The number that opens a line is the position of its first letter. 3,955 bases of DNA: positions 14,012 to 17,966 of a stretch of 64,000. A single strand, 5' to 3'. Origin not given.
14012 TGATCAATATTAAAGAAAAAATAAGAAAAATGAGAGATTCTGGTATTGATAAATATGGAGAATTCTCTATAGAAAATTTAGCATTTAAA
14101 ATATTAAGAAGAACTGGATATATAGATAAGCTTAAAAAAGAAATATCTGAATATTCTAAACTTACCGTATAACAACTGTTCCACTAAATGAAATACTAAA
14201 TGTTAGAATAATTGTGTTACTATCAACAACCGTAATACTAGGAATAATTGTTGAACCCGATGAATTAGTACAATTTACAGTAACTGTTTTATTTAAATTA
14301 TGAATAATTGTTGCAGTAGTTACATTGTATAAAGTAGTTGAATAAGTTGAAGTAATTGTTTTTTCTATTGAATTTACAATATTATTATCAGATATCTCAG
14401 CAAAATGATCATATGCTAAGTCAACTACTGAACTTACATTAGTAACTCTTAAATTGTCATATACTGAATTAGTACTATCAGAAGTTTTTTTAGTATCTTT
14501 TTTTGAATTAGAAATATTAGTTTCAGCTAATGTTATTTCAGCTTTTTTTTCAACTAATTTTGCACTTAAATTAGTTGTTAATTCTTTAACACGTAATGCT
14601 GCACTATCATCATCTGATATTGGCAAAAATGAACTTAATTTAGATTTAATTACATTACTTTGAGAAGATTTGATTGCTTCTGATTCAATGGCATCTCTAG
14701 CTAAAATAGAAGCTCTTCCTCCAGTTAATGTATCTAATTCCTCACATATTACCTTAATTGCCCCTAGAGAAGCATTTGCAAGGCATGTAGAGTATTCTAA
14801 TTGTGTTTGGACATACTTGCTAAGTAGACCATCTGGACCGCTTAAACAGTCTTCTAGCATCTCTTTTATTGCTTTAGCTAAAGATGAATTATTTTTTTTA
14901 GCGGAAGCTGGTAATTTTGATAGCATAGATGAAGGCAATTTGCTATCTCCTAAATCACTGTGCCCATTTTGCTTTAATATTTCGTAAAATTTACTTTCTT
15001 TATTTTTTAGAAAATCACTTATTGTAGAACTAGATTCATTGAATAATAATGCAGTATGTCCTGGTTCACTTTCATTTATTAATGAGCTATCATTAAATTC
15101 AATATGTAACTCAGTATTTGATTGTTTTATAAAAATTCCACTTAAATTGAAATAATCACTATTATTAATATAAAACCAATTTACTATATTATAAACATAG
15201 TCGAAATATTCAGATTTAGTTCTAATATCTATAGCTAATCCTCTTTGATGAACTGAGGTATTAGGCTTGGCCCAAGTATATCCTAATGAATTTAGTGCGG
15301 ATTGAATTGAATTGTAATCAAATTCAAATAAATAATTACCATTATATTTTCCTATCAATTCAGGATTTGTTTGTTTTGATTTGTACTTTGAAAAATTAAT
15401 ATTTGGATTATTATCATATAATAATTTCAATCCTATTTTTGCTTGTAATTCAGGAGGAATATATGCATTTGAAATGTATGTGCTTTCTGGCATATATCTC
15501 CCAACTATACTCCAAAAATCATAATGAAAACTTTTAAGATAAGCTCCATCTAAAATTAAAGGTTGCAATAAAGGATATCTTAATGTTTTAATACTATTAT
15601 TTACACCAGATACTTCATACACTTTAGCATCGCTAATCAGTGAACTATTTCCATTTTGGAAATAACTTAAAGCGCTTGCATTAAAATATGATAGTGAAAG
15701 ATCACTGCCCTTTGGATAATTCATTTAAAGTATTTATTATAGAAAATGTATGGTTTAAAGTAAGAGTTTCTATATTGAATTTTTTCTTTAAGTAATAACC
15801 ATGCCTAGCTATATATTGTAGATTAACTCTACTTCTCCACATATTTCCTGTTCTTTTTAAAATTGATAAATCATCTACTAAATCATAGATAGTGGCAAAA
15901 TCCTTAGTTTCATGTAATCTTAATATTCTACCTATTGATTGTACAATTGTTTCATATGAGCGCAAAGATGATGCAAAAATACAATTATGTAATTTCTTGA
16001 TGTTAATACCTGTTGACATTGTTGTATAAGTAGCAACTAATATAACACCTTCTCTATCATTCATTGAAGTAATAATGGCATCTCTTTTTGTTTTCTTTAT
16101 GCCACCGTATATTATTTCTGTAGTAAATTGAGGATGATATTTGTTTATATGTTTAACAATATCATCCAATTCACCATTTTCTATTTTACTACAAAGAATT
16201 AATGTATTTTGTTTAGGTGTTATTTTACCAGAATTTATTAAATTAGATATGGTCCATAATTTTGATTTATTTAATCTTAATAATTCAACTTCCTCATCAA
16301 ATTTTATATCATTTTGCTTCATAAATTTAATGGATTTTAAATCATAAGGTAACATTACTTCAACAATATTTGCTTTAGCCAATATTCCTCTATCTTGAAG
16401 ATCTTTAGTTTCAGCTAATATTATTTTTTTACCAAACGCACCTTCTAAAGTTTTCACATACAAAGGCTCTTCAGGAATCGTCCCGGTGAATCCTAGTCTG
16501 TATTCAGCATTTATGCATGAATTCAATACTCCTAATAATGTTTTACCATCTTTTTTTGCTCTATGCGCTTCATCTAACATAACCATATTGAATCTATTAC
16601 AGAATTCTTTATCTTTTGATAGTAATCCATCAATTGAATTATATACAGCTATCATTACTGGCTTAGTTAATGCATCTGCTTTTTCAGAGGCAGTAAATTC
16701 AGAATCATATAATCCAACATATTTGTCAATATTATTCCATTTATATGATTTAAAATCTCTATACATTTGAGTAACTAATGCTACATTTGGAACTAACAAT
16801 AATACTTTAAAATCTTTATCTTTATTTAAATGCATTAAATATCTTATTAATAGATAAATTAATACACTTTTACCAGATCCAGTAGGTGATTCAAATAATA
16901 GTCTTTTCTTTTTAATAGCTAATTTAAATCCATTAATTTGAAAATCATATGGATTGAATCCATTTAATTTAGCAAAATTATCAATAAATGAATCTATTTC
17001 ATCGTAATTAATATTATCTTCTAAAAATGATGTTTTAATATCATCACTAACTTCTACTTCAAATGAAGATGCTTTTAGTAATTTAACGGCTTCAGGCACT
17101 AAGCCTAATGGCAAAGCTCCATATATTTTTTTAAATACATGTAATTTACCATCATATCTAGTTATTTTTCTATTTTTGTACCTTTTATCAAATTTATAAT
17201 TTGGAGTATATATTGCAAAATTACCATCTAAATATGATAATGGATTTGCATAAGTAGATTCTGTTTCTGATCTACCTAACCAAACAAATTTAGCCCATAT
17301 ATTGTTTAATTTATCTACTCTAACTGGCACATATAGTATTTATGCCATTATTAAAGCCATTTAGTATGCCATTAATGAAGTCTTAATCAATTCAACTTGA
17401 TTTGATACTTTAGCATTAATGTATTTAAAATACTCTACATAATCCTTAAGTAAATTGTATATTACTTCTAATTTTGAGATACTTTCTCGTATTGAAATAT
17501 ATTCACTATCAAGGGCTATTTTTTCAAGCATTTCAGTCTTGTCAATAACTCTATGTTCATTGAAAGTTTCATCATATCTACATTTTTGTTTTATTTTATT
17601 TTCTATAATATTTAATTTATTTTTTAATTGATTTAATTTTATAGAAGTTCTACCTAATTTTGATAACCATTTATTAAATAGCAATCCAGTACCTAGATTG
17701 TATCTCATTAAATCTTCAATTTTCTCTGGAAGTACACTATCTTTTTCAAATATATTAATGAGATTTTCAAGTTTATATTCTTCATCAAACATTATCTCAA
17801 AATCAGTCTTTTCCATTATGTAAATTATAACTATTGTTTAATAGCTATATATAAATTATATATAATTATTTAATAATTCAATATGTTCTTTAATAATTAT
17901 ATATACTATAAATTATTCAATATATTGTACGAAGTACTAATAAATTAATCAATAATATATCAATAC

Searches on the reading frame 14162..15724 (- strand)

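Call 12: search_protein_families(library=phrogs, proteins=[window:14162-15724:-])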
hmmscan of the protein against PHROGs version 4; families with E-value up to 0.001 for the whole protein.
window:14162-15724:- (520 aa): 2 families
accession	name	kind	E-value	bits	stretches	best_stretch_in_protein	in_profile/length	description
phrog_21918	-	unknown function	5.9e-05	23.6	1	470-519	75-126/200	-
phrog_30889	-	unknown function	0.0007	19.7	0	180-288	10-117/348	-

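Call 13: search_protein_families(library=pfam, proteins=[window:14162-15724:-])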
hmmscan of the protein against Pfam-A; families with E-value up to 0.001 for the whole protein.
window:14162-15724:- (520 aa): 0 families

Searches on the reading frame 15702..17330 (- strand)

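Call 12: search_protein_families(library=phrogs, proteins=[window:15702-17330:-])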
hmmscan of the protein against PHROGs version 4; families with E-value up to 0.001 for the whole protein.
window:15702-17330:- (542 aa): 9 families
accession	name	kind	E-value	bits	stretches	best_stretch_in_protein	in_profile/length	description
phrog_16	-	DNA, RNA and nucleotide metabolism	5.6e-71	241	1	49-497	235-606/986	DNA helicase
phrog_9690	-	DNA, RNA and nucleotide metabolism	5.3e-51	174.5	1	220-523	17-302/306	DNA helicase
phrog_16259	-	DNA, RNA and nucleotide metabolism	2.5e-35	123.3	1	35-285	27-261/330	DNA helicase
phrog_62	-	DNA, RNA and nucleotide metabolism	1.9e-27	96.2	2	119-284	689-848/1881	DNA helicase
phrog_17901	-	DNA, RNA and nucleotide metabolism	1.3e-17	65.2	1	421-521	4-99/109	DNA helicase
phrog_6819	-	DNA, RNA and nucleotide metabolism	3.6e-15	56.4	1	139-270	34-160/645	Holliday junction branch migration helicase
phrog_16694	-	unknown function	9.4e-11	41.4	1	374-496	559-686/1010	-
phrog_2488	-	DNA, RNA and nucleotide metabolism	8.2e-10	39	1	110-195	4-93/579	DNA helicase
phrog_4412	-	DNA, RNA and nucleotide metabolism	0.00015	21.2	1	88-181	291-381/743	exonuclease V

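Call 13: search_protein_families(library=pfam, proteins=[window:15702-17330:-])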
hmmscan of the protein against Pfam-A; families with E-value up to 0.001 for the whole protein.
window:15702-17330:- (542 aa): 7 families
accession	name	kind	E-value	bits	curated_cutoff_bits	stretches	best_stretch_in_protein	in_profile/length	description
PF04851.21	ResIII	-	5.5e-23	82.1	22.5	1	139-286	21-163/164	Type III restriction enzyme, res subunit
PF00270.35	DEAD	-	1.1e-17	64.7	26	1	130-288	3-163/167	DEAD/DEAH box helicase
PF00271.37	Helicase_C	-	1.5e-12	48.2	23.5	1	360-472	5-109/110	Helicase conserved C-terminal domain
PF18766.7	SWI2_SNF2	-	7.6e-10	39.2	26.7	1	150-303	27-171/221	SWI2/SNF2 ATPase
PF00176.29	SNF2-rel_dom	-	3e-09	36.8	24.9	1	150-284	26-162/290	SNF2-related domain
PF09848.15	SLFN-g3_helicase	-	0.00025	20.9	24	1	150-262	10-95/354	Schlafen group 3, DNA/RNA helicase domain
PF16203.11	ERCC3_RAD25_C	-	0.00066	19.5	27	1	311-515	1-193/248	ERCC3/RAD25/XPB C-terminal helicase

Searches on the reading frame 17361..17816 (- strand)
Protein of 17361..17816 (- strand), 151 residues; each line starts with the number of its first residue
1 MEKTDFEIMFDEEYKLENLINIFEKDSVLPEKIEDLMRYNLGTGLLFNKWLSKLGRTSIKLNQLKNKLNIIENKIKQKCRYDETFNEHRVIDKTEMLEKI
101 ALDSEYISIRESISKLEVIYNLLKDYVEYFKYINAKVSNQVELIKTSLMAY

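Call 12: search_protein_families(library=phrogs, proteins=[window:17361-17816:-])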
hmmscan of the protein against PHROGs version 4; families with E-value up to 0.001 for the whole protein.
window:17361-17816:- (151 aa): 1 family
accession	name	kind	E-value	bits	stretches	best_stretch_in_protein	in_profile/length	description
phrog_231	-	DNA, RNA and nucleotide metabolism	0.00048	21.4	1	14-142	2-134/142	UvsY-like recombination mediator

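Call 13: search_protein_families(library=pfam, proteins=[window:17361-17816:-])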
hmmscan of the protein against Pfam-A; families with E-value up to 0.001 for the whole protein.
window:17361-17816:- (151 aa): 1 family
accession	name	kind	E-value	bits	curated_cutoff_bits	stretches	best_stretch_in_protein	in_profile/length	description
PF12958.12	DUF3847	-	6.5e-05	23.3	40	1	59-113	14-65/81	Protein of unknown function (DUF3847)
